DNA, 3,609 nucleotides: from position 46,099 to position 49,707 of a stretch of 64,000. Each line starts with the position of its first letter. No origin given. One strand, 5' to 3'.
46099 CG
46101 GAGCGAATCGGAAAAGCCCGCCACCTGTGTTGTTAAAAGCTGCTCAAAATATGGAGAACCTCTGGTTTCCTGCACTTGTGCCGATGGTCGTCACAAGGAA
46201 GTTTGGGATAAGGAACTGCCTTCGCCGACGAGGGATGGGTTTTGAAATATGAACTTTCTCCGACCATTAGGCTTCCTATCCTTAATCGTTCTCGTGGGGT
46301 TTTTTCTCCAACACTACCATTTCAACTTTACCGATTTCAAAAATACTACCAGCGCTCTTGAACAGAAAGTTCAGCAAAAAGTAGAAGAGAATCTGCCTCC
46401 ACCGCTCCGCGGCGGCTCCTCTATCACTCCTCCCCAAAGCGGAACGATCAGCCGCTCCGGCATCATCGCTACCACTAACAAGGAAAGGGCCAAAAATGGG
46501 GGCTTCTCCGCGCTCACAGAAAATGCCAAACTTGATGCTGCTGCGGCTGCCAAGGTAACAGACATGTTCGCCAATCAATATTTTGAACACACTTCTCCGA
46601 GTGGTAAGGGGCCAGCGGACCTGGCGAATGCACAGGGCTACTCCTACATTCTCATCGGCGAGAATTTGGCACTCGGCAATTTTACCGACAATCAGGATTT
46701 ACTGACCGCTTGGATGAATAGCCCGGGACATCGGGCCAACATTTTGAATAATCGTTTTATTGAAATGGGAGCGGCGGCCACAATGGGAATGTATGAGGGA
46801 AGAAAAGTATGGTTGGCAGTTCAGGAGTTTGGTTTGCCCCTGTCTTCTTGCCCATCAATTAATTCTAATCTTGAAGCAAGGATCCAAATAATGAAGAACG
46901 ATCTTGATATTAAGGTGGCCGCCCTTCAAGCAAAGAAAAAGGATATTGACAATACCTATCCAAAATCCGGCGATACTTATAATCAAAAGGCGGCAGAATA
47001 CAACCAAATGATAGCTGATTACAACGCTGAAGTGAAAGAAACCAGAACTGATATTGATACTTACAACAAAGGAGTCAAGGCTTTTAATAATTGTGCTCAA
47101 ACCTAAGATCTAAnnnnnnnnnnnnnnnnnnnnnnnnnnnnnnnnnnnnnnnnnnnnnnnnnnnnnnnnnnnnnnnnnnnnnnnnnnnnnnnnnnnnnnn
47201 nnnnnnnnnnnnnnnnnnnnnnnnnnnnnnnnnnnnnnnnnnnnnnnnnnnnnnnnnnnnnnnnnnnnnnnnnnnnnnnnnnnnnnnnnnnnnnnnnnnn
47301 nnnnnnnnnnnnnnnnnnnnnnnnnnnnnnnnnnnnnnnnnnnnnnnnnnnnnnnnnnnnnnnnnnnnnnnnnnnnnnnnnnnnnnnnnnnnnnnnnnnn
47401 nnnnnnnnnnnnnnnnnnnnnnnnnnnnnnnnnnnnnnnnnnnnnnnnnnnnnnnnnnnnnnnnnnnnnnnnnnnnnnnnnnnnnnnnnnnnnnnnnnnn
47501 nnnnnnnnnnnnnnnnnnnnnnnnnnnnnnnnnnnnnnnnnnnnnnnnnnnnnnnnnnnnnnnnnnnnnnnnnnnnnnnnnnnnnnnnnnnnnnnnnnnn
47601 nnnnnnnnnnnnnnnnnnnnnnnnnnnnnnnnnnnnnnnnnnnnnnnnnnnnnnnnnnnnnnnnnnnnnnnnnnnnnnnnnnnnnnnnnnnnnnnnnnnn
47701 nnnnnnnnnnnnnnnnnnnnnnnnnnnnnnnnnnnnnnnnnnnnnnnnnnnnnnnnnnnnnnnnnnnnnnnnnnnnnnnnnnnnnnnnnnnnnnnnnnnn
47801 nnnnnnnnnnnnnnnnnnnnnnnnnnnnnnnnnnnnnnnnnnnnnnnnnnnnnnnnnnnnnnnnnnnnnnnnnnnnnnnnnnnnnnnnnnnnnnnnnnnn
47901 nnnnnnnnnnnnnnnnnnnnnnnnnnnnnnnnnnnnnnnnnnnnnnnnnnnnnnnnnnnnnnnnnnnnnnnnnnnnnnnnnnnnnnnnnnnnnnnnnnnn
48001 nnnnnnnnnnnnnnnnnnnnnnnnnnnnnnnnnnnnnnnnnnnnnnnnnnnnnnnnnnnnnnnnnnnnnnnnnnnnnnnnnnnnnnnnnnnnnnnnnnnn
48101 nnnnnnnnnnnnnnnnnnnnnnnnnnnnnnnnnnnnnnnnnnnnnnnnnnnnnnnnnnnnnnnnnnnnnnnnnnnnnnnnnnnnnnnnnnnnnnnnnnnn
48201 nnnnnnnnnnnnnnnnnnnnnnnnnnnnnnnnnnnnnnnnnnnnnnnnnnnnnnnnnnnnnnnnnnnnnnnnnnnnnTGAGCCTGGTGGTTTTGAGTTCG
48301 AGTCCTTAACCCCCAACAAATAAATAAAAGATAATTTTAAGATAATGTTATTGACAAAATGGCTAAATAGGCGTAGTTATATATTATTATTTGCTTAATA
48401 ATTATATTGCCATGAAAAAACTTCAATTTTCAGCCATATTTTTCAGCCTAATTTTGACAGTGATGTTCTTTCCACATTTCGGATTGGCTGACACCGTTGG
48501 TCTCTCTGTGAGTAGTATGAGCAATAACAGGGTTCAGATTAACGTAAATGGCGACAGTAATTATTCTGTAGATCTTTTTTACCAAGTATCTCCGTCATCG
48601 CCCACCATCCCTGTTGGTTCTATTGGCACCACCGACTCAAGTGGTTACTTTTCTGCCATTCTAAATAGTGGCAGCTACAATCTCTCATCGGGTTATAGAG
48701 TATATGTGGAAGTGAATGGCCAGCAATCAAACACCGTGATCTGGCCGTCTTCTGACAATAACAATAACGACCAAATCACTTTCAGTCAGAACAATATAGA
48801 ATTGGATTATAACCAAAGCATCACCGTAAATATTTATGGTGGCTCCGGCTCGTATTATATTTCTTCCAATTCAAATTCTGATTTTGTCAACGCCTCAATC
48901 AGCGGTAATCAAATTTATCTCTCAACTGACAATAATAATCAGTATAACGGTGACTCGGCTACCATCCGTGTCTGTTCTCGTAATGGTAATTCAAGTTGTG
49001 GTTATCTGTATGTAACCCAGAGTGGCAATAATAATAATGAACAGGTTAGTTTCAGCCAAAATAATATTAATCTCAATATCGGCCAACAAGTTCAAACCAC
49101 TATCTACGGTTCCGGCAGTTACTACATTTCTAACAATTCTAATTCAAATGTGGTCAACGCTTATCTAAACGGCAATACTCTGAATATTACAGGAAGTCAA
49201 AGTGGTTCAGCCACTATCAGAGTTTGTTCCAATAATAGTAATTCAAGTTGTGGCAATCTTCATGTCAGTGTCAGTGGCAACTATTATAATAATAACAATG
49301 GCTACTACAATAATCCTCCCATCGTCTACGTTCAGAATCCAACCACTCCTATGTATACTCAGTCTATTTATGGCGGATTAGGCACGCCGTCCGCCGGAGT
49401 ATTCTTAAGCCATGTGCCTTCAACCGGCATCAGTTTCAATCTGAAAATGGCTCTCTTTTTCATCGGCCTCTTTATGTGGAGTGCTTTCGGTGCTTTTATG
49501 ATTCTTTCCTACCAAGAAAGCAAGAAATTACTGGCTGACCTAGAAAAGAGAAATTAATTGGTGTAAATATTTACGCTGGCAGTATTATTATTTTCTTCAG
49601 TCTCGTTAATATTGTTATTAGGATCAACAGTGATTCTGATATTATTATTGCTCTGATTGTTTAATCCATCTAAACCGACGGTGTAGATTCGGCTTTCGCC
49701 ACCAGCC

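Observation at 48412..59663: Sortase locus with a non-canonical, conserved C-terminal sorting module: (V/I)P(S/A)TGIS + near-identical TM helix, one copy followed by a long cytoplasmic tail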

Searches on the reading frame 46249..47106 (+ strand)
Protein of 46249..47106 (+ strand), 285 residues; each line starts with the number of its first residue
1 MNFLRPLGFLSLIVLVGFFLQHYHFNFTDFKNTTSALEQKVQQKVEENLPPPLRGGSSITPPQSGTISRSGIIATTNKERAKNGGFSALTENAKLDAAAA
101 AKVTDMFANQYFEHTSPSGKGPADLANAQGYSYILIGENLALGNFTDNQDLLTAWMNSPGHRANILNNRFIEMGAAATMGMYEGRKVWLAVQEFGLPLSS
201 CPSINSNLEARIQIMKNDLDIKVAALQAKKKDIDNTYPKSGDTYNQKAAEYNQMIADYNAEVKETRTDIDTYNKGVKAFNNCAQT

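Call 3: search_protein_families(library=pfam, proteins=[window:46249-47106:+], max_evalue=0.01)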
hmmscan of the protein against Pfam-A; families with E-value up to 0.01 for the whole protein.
window:46249-47106:+ (285 aa): 2 families
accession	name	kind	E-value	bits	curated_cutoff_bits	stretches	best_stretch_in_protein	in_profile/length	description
PF00188.32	CAP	-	5.9e-13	50.1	21.1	1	75-179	3-104/117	Cysteine-rich secretory protein family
PF03938.19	OmpH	-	0.0093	16.6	32.4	0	204-268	20-84/141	Outer membrane protein (OmpH-like)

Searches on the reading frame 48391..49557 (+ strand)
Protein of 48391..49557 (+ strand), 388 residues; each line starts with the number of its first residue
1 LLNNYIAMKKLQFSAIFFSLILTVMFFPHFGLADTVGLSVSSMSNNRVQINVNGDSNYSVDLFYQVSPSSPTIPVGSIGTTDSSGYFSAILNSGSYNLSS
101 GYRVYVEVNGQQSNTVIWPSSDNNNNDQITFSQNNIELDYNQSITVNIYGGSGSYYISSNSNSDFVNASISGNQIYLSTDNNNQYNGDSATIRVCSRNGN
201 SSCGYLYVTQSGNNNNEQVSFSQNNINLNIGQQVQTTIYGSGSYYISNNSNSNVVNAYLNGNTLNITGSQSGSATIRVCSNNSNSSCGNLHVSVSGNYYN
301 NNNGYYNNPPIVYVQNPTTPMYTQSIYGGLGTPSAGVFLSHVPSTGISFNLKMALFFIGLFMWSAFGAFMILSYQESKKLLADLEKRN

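Call 3: search_protein_families(library=pfam, proteins=[window:48391-49557:+], max_evalue=0.01)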
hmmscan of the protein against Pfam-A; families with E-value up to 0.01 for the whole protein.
window:48391-49557:+ (388 aa): 0 families

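Call 4: search_protein_families(library=ncbifam, proteins=[window:48391-49557:+], max_evalue=0.01)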
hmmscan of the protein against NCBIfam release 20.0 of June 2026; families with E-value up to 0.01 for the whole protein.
window:48391-49557:+ (388 aa): 0 families

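Call 60: search_protein_families(library=phrogs, proteins=[window:48412-49557:+], max_evalue=0.001)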
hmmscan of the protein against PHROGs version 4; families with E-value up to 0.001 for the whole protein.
window:48412-49557:+ (381 aa): 0 families

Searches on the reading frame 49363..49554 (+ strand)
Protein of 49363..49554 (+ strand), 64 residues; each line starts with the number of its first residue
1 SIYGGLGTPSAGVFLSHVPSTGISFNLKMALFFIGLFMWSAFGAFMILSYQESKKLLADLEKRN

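Call 19: search_protein_representatives(alignment_id=A1)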
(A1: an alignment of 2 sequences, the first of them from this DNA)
Query: 2 sequences, 57 profile positions. Proteins with E-value up to 0.001 (for the whole library): 191; up to 1e-10: 78; up to 1e-30: 1. The best 150 are listed.
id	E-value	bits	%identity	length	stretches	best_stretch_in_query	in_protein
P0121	1.6e-31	123.8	-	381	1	1-57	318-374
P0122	1.3e-26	108.1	-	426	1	3-57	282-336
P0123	3.1e-23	97.2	-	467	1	3-53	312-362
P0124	5.4e-20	86.9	-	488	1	6-57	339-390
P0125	4.3e-19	84.0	-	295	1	3-52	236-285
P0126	4.7e-18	80.7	-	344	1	2-54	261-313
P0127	1.2e-17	79.4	-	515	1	3-54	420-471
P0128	2.5e-17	78.4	-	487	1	7-54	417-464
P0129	4.7e-17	77.5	-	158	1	3-54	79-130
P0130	4.9e-17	77.4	-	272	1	2-55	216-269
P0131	6.3e-17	77.1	-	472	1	5-54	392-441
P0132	1.4e-16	76.0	-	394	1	4-53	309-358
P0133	3.9e-16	74.5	-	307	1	2-55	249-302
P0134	4.0e-16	74.5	-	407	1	2-53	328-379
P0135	5.0e-16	74.2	-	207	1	3-54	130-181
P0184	1.3e-11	60.1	-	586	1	11-53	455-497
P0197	1.0e-10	57.2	-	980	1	7-54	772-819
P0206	3.5e-10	55.5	-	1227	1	8-54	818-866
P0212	6.2e-10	54.7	-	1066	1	10-54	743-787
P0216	1.8e-09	53.2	-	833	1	4-52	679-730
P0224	9.0e-09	50.9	-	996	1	11-53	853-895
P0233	5.2e-08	48.5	-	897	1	10-53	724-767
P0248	5.9e-07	45.1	-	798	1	11-53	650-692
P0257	1.3e-06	44.0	-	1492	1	7-53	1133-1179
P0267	4.5e-06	42.3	-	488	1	10-54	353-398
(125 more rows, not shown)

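Call 26: search_protein_families(library=pfam, proteins=[P0206, P0212, P0257, P0197, P0224, P0216, P0248, P0233, P0184, P0267], max_evalue=0.01)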
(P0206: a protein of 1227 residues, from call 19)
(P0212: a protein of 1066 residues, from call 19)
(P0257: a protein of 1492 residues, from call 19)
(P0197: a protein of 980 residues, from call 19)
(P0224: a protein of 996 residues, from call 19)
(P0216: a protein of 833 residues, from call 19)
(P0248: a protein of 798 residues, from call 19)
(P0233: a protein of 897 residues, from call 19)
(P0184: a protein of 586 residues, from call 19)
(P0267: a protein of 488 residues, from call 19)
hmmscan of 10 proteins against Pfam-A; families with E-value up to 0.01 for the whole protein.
P0206 (1227 aa): 6 families
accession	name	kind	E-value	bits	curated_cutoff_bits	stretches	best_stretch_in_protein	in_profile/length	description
PF19403.5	SpaA_2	-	2.2e-20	73.5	25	3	432-513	3-96/96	Prealbumin-like fold domain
PF00404.24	Dockerin_1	-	6.3e-13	49.1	22.9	3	112-162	1-52/57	Dockerin type I domain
PF18911.6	PKD_4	-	1.7e-07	31.6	27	1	719-779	11-74/85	PKD domain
PF00801.26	PKD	-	3.1e-06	27.5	23.5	1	717-788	6-80/80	PKD domain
PF17802.7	SpaA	-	6.9e-05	23.4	23.1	1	545-588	16-67/91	Prealbumin-like fold domain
PF13499.12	EF-hand_7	-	0.0071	17.1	30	0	309-352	11-58/67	EF-hand domain pair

P0212 (1066 aa): 4 families
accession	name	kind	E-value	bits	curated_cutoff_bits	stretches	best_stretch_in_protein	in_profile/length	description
PF19403.5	SpaA_2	-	9.7e-20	71.4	25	2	536-616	4-96/96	Prealbumin-like fold domain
PF16656.11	Pur_ac_phosph_N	-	2.1e-07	31.8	30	1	71-139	29-93/93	Purple acid Phosphatase, N-terminal domain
PF25059.1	FN3_DSCAM-DSCAML_C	-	0.0043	17.8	39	0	105-142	46-82/89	DSCAM/DSCAML C-terminal Fn3-like domain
PF16655.11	PhoD_N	-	0.005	17.8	30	0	90-134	45-88/90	PhoD-like phosphatase, N-terminal domain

P0257 (1492 aa): 4 families
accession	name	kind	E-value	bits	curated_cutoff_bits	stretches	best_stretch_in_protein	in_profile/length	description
PF19403.5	SpaA_2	-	5.3e-17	62.6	25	2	294-382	2-96/96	Prealbumin-like fold domain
PF00404.24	Dockerin_1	-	3.5e-14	53.2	22.9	2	612-664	2-55/57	Dockerin type I domain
PF16656.11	Pur_ac_phosph_N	-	0.00012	23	30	1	45-134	6-93/93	Purple acid Phosphatase, N-terminal domain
PF13499.12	EF-hand_7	-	0.0057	17.4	30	0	645-687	11-57/67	EF-hand domain pair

P0197 (980 aa): 4 families
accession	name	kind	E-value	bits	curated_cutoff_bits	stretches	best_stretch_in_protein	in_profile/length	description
PF19403.5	SpaA_2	-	1.7e-16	61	25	2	289-377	2-96/96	Prealbumin-like fold domain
PF16656.11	Pur_ac_phosph_N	-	0.00045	21.2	30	1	67-140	24-93/93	Purple acid Phosphatase, N-terminal domain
PF17802.7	SpaA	-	0.0025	18.3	23.1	1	512-551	21-68/91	Prealbumin-like fold domain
PF25059.1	FN3_DSCAM-DSCAML_C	-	0.0075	17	39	0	102-133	42-73/89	DSCAM/DSCAML C-terminal Fn3-like domain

P0224 (996 aa): 4 families
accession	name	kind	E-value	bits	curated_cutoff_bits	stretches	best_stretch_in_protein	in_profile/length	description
PF19403.5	SpaA_2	-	4e-17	63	25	3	235-322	3-96/96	Prealbumin-like fold domain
PF00404.24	Dockerin_1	-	5.1e-13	49.4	22.9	2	506-559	1-55/57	Dockerin type I domain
PF13573.12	SprB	-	1.7e-05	24.8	28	2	764-781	18-35/37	SprB repeat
PF18911.6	PKD_4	-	0.00013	22.4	27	1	757-817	16-78/85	PKD domain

P0216 (833 aa): 2 families
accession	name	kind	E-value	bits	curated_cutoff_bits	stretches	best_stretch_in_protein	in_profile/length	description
PF18911.6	PKD_4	-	1.7e-07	31.6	27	0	483-535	25-77/85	PKD domain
PF13573.12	SprB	-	0.00073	19.6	28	1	485-502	18-35/37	SprB repeat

P0248 (798 aa): 5 families
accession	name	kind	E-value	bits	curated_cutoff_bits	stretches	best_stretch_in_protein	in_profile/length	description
PF18911.6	PKD_4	-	7.6e-11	42.4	27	1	306-374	12-83/85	PKD domain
PF00801.26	PKD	-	1.7e-10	41.1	23.5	1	300-374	3-80/80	PKD domain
PF16656.11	Pur_ac_phosph_N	-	3.4e-05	24.8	30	1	73-136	35-93/93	Purple acid Phosphatase, N-terminal domain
PF16655.11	PhoD_N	-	0.0015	19.5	30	1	66-125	26-86/90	PhoD-like phosphatase, N-terminal domain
PF13573.12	SprB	-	0.0047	17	28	0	491-505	20-34/37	SprB repeat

P0233 (897 aa): 3 families
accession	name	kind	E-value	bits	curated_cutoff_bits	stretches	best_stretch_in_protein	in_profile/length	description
PF18911.6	PKD_4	-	6.5e-12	45.8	27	2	281-348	8-77/85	PKD domain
PF19403.5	SpaA_2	-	8.2e-11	42.8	25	1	182-264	2-96/96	Prealbumin-like fold domain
PF13573.12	SprB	-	1.1e-10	41.4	28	2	296-313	18-35/37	SprB repeat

P0184 (586 aa): 2 families
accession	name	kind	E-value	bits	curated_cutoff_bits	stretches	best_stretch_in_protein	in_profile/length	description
PF02095.21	Extensin_1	-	2.3e-09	37.7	105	1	267-362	22-122/171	Extensin-like protein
PF12773.13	DZR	-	0.00056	20.5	27.3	1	215-243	8-36/45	Double zinc ribbon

P0267 (488 aa): 1 family
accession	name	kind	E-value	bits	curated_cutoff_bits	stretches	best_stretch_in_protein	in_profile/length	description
PF18911.6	PKD_4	-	0.0012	19.3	27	1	263-324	14-76/85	PKD domain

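Call 27: search_protein_families(library=ncbifam, proteins=[P0206, P0212, P0257, P0197, P0224, P0216, P0248, P0233, P0184, P0267], max_evalue=0.1)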
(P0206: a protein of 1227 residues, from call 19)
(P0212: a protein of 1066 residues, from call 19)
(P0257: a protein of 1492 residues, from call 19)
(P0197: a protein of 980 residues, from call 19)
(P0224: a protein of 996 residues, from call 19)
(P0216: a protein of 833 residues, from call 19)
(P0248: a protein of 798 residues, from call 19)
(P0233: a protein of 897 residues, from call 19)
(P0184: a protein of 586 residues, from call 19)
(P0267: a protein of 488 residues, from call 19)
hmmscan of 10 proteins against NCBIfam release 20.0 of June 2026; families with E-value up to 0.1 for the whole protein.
P0206 (1227 aa): 0 families

P0212 (1066 aa): 3 families
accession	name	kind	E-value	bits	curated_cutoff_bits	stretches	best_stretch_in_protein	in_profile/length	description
NF033802.1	AimP_fam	subfamily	0.019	15.1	35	1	1-38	1-33/43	lysogeny pheromone AimP family peptide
TIGR02397.1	dnaX_nterm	equivalog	0.021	14.1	250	1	878-1047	178-343/355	DNA polymerase III subunit gamma/tau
NF041621.1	MXAN_5187_C_dom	domain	0.089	13.2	30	0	434-453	20-39/70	MXAN_5187 C-terminal domain-containing protein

P0257 (1492 aa): 0 families

P0197 (980 aa): 0 families

P0224 (996 aa): 1 family
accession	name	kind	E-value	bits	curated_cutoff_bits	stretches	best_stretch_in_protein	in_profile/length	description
NF033761.1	gliding_GltJ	equivalog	0.097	11.7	450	0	8-129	371-494/671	adventurous gliding motility protein GltJ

P0216 (833 aa): 0 families

P0248 (798 aa): 1 family
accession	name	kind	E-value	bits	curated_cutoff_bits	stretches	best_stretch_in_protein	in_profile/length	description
NF009067.0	PRK12402.1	equivalog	0.078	11.9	317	0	726-795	186-248/340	replication factor C small subunit 2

P0233 (897 aa): 1 family
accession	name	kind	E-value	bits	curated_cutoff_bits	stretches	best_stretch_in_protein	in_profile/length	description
NF038353.1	FxLYD_dom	domain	0.0057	16.5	23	1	69-117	3-50/71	FxLYD domain-containing protein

P0184 (586 aa): 0 families

P0267 (488 aa): 0 families

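Call 70: search_protein_families(library=ncbifam, proteins=[window:49363-49554:+], max_evalue=10)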
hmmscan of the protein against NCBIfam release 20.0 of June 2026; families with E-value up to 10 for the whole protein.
seq(64 aa): 0 families

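Call 71: search_protein_families(library=pfam, proteins=[window:49363-49554:+], max_evalue=10)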
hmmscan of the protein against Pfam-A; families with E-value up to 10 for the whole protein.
seq(64 aa): 0 families
